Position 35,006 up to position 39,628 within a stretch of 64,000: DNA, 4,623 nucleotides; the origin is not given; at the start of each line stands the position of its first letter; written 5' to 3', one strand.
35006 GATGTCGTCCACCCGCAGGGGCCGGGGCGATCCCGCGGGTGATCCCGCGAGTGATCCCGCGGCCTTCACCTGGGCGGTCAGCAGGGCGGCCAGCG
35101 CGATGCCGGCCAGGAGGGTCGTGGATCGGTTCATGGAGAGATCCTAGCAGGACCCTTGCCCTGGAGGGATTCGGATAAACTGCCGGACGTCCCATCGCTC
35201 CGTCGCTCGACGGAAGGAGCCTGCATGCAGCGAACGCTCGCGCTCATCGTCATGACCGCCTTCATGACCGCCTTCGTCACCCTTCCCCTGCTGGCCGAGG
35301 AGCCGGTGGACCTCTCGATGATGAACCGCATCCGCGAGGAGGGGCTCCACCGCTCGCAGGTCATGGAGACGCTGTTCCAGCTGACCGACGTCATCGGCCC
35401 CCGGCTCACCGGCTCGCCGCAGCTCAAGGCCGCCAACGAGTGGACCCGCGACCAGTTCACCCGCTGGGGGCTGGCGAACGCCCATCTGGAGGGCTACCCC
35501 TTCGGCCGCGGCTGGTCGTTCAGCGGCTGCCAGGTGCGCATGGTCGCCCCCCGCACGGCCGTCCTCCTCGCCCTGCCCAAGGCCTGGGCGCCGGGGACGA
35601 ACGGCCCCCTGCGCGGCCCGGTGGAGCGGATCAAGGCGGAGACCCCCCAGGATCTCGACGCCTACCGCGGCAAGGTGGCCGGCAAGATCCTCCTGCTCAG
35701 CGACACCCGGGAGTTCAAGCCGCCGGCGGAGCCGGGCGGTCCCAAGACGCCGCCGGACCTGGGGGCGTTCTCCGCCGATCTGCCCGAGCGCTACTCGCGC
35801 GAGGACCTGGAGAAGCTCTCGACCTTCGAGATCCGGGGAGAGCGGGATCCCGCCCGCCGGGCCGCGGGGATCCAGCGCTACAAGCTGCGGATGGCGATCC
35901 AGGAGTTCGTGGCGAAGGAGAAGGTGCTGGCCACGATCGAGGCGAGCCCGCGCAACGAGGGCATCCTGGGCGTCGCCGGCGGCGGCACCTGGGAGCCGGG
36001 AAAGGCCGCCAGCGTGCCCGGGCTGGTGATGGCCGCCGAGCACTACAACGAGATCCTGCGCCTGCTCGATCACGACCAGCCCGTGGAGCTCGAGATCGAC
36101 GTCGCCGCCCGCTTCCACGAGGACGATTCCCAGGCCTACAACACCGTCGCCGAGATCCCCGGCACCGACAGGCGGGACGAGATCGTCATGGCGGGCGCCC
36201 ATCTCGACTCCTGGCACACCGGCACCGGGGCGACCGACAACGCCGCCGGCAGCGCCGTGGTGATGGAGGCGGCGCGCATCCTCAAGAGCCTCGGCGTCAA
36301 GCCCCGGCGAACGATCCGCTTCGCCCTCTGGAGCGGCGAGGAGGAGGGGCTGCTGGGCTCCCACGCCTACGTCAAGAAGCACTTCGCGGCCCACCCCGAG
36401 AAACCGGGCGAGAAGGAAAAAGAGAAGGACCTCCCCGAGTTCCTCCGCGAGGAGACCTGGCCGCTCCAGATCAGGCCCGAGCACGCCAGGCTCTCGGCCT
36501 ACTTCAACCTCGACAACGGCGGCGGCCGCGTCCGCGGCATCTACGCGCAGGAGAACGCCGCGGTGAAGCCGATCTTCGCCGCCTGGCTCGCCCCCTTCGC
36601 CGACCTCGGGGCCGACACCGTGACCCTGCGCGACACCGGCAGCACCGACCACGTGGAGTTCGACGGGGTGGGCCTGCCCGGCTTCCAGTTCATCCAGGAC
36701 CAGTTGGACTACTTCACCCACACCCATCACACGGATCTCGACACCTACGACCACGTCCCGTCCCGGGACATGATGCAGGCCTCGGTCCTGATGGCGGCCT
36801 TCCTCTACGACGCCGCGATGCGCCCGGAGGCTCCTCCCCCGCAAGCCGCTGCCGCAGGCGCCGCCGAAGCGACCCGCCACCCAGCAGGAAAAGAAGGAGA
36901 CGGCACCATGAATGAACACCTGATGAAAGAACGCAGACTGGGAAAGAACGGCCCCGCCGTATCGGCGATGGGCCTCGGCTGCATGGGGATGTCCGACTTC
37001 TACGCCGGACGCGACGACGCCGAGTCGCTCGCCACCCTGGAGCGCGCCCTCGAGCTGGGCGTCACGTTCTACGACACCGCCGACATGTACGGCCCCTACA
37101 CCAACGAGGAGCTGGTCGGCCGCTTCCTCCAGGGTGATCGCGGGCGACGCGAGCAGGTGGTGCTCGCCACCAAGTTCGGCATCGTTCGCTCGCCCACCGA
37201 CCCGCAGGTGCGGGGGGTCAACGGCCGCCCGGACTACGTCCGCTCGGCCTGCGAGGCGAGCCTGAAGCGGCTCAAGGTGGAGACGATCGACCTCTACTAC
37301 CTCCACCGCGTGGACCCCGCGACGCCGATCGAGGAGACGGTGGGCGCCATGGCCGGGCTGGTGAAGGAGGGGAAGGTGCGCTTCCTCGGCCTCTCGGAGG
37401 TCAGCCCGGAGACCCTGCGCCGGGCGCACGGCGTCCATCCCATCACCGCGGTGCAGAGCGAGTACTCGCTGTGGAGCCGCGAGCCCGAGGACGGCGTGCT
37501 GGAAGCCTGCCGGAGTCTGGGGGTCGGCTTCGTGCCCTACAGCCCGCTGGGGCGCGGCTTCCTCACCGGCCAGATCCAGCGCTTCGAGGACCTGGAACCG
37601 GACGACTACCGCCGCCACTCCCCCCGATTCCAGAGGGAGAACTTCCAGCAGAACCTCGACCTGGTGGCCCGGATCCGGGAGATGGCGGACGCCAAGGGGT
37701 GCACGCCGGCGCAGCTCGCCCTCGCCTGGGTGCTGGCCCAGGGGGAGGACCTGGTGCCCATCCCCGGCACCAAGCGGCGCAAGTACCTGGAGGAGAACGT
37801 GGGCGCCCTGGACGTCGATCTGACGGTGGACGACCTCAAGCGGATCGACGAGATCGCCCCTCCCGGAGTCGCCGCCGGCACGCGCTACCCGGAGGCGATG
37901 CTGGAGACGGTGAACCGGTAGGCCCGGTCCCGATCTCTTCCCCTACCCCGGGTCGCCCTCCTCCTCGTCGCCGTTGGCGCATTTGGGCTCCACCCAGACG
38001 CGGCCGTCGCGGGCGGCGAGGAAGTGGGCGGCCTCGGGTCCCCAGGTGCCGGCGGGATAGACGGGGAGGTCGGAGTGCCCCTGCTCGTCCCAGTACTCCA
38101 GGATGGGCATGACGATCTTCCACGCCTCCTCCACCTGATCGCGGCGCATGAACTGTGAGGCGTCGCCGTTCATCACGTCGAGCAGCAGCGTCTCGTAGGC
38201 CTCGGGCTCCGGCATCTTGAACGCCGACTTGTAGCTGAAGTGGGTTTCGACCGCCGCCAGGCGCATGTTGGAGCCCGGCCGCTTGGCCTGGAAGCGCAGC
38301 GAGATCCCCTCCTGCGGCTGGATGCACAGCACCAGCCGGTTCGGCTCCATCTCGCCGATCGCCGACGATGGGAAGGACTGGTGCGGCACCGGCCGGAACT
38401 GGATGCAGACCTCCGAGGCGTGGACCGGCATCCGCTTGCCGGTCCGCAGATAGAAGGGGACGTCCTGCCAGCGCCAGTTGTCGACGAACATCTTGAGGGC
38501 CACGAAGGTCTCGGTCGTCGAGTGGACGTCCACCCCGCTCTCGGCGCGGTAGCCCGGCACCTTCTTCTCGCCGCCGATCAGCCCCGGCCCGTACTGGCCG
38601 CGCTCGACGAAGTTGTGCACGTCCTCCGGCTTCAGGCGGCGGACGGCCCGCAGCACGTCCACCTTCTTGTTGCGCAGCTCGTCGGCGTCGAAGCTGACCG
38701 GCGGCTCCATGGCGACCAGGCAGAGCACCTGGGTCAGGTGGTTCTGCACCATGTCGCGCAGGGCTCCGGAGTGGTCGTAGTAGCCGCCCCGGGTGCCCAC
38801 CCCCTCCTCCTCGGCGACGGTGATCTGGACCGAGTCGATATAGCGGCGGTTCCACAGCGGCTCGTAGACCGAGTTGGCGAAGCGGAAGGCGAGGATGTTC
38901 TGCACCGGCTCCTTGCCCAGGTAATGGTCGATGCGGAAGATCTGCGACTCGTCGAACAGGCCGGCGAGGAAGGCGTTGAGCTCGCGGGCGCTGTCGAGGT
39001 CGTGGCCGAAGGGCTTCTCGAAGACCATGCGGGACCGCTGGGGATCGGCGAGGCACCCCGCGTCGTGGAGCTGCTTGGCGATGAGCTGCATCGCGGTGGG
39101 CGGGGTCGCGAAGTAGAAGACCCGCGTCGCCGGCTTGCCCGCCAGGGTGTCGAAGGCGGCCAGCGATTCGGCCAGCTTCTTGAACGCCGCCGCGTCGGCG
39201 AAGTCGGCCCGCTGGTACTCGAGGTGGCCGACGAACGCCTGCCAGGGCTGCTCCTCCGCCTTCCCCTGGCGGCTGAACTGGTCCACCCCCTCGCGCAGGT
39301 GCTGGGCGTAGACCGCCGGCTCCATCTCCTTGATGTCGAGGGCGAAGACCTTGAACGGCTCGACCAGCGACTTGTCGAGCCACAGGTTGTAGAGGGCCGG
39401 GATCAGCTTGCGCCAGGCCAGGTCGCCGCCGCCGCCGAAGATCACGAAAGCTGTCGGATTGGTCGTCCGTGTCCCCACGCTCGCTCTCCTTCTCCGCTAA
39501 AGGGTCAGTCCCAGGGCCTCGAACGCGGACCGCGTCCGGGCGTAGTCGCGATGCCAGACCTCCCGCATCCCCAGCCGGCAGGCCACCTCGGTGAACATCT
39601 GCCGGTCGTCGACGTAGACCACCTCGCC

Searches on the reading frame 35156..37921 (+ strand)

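Call 81: search_protein_families(library=pfam, proteins=[window:35156-37921:+], max_evalue=0.001)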
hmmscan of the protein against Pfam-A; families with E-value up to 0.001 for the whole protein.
window:35156-37921:+ (921 aa): 3 families
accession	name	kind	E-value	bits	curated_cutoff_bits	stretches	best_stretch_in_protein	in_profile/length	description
PF00248.27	Aldo_ket_red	-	7.4e-84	281.7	24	1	605-900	2-289/291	Aldo/keto reductase family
PF04389.22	Peptidase_M28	-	1.6e-35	123.1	21.3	1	329-547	1-190/193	Peptidase family M28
PF01546.33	Peptidase_M20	-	3.8e-07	30.7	24.6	1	356-421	30-104/206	Peptidase family M20/M25/M40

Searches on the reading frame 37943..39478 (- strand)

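Call 81: search_protein_families(library=pfam, proteins=[window:37943-39478:-], max_evalue=0.001)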
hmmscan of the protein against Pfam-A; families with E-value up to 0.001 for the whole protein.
window:37943-39478:- (511 aa): 2 families
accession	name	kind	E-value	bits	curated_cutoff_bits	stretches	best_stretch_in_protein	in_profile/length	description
PF02781.21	G6PD_C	-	3.3e-124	414.2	27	1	196-495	1-295/296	Glucose-6-phosphate dehydrogenase, C-terminal domain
PF00479.28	G6PD_N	-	6e-56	190.4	22.1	1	12-194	1-183/183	Glucose-6-phosphate dehydrogenase, NAD binding domain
